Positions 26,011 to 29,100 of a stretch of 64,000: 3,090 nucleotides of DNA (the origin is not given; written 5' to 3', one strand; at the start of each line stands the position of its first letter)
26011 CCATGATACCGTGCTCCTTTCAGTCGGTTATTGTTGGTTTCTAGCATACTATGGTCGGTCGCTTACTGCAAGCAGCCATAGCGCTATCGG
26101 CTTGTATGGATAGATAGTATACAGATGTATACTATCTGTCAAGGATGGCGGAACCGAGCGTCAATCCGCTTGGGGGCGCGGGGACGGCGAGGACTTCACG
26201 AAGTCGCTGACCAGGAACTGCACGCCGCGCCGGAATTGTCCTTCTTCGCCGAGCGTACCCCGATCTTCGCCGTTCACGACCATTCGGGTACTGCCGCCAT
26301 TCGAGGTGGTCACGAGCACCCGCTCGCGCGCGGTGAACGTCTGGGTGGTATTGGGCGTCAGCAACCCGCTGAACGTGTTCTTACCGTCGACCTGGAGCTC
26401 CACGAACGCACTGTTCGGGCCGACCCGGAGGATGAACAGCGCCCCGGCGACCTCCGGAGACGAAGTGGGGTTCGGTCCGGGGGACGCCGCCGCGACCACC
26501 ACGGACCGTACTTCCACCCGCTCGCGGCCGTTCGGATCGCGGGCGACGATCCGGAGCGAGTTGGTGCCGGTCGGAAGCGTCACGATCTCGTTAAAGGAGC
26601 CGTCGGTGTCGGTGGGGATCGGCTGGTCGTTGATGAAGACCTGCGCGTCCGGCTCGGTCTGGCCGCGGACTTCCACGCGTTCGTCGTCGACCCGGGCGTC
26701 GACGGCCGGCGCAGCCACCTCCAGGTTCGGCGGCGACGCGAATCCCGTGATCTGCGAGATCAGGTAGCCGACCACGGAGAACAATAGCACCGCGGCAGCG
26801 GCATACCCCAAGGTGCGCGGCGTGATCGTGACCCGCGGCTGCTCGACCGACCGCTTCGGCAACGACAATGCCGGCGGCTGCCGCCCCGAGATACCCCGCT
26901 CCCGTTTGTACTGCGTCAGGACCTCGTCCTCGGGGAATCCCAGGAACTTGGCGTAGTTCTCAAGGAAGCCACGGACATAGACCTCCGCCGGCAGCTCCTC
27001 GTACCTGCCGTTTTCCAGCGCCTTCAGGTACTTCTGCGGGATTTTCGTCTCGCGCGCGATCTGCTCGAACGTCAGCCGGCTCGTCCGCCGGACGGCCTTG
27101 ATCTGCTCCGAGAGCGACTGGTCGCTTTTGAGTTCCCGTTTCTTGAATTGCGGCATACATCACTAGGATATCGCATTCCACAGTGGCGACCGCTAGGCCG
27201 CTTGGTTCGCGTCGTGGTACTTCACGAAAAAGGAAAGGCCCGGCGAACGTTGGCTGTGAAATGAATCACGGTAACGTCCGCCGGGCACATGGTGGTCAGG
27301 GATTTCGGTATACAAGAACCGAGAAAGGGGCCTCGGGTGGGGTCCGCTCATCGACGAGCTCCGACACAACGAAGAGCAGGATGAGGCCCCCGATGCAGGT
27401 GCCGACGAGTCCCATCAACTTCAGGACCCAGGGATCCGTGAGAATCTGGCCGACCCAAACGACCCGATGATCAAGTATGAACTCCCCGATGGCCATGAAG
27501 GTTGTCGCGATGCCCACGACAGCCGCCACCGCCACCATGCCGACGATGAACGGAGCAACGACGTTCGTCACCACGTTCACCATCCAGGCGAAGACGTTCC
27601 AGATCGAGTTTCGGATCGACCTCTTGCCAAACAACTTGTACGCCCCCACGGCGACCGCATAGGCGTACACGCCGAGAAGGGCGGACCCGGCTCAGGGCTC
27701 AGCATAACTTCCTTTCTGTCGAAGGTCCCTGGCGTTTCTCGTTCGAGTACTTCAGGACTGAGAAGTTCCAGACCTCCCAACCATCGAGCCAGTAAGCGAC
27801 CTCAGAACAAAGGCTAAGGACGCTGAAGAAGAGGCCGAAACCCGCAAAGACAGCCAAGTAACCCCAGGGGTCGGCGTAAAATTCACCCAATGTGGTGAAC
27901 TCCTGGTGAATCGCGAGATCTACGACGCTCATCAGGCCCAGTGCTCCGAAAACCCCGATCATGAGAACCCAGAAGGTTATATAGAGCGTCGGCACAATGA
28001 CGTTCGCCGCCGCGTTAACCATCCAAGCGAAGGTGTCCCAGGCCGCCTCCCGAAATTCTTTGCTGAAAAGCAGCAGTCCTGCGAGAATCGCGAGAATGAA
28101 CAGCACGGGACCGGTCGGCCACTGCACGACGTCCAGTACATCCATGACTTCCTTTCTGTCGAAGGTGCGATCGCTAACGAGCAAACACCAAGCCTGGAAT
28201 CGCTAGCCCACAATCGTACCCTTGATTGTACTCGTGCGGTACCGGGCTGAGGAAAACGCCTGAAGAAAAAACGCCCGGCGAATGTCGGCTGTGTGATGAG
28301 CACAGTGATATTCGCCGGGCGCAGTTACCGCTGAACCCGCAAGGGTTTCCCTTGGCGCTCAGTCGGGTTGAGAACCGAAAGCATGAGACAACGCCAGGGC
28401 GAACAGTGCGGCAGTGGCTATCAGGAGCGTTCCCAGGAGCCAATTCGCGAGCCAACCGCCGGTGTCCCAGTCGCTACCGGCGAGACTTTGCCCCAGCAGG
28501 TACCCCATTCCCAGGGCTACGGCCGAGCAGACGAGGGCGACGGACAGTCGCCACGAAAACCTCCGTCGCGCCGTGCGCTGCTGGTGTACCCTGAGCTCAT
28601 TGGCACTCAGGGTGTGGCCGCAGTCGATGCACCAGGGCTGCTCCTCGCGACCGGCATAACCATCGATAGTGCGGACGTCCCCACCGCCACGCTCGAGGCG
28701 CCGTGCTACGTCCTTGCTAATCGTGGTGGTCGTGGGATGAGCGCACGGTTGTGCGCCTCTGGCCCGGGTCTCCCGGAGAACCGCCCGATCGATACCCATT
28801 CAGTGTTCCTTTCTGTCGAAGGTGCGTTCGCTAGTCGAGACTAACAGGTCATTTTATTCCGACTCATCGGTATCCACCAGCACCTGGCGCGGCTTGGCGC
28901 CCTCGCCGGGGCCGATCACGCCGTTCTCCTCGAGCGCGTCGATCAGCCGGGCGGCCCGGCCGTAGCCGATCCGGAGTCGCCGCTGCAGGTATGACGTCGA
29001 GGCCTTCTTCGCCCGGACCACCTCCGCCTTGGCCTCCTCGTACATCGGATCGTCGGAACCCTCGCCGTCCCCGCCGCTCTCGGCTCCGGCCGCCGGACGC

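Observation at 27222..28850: Tandem array of three paralogous small membrane-protein genes with duplicated leader and terminator cassettes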

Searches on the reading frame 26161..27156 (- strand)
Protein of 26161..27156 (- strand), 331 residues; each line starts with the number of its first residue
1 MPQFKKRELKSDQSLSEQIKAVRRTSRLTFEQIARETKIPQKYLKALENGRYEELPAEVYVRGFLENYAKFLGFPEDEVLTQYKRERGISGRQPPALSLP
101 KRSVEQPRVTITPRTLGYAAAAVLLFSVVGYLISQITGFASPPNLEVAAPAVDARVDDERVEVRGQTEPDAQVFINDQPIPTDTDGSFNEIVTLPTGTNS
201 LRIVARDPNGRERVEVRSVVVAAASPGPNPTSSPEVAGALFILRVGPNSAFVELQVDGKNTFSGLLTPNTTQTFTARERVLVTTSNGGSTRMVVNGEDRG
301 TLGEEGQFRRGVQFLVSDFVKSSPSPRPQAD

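Call 44: find_related_loci(query=A4, collection=metagenome_contigs, flank=6000)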
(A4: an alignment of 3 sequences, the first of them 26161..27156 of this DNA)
Query A4 (331 aa) in metagenome_contigs; peptide patterns used: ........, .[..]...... (x = any residue, [..] = any of these).
202 stretches matched a pattern; 7 encode a relative of the query (tblastn E <= 1e-3); 7 distinct loci.
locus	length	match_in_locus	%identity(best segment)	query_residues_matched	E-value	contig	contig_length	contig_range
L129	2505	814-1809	58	1-329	6e-135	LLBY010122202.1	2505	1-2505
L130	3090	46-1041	57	1-329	2e-125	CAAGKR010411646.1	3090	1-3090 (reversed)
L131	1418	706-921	50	15-86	8e-19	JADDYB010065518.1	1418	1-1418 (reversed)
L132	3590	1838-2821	42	15-326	7e-15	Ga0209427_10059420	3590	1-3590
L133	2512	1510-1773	39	17-102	2e-12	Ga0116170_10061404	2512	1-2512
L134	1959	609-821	35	18-88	3e-11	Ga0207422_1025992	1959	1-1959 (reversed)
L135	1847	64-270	42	17-85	2e-10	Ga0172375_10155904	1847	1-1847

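Call 63: search_protein_families(library=pfam, proteins=[L129:381-686:+], max_evalue=0.5)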
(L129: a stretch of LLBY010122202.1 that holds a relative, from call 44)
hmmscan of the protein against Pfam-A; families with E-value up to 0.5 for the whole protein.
L129:381-686:+ (101 aa): 0 families

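Call 64: search_protein_families(library=padloc, proteins=[L129:381-686:+], max_evalue=0.5)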
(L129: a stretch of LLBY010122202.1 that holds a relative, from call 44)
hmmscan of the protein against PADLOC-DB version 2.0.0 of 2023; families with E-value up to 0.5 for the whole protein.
L129:381-686:+ (101 aa): 0 families

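Call 65: search_protein_families(library=phrogs, proteins=[L129:381-686:+], max_evalue=0.5)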
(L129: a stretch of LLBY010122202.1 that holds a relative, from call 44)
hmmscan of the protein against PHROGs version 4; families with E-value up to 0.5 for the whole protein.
L129:381-686:+ (101 aa): 1 family
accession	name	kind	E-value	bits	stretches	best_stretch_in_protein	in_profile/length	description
phrog_32135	-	unknown function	0.12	13.3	1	8-82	96-176/219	-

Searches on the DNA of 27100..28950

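Call 24: search_rna_families(source=window, start=27100, end=28950, threshold=evalue, max_evalue=5)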
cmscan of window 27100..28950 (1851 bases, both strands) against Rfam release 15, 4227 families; matches with E-value up to 5: 3.
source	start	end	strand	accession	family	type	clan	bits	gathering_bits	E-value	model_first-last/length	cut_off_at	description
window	27717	27783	-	RF03920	mir-237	Gene; miRNA;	-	20.6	80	0.23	1-79/79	no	mir-237 microRNA precursor family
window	27213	27234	+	RF01111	SBWMV2_UPD-PKk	Cis-reg;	-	17.5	35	4.1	1-21/21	no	Pseudoknot of upstream pseudoknot domain (UPD) of the 3'UTR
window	28269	28363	+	RF02600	BASRCI27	Gene; sRNA;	-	14.2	59.8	5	66-157/167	no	Brucella sRNA CI27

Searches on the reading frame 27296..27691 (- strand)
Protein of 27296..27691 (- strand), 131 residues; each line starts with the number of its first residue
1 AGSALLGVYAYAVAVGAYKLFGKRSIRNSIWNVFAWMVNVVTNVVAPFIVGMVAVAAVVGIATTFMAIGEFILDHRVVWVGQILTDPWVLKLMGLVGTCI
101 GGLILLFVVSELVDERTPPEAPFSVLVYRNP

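Call 7: search_protein_families(library=pfam, proteins=[window:27296-27691:-], max_evalue=1)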
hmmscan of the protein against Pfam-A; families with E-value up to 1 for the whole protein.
window:27296-27691:- (131 aa): 2 families
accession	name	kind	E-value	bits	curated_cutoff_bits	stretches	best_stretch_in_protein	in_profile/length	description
PF14927.11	Neurensin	-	0.15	12.2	27.7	1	28-109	34-113/132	Neurensin/Transmembrane protein 74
PF09835.14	DUF2062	-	0.6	10.5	27.4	1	30-67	98-134/147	Uncharacterized protein conserved in bacteria (DUF2062)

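Call 64: search_protein_families(library=padloc, proteins=[window:27296-27691:-], max_evalue=0.5)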
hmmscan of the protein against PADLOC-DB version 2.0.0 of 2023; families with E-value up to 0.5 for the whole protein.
window:27296-27691:- (131 aa): 0 families

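Call 65: search_protein_families(library=phrogs, proteins=[window:27296-27691:-], max_evalue=0.5)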
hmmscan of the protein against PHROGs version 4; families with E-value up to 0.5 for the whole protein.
window:27296-27691:- (131 aa): 1 family
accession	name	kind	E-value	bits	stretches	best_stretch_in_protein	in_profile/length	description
phrog_12443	-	moron, auxiliary metabolic gene and host takeover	0.11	13.2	1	93-111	20-38/67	membrane protein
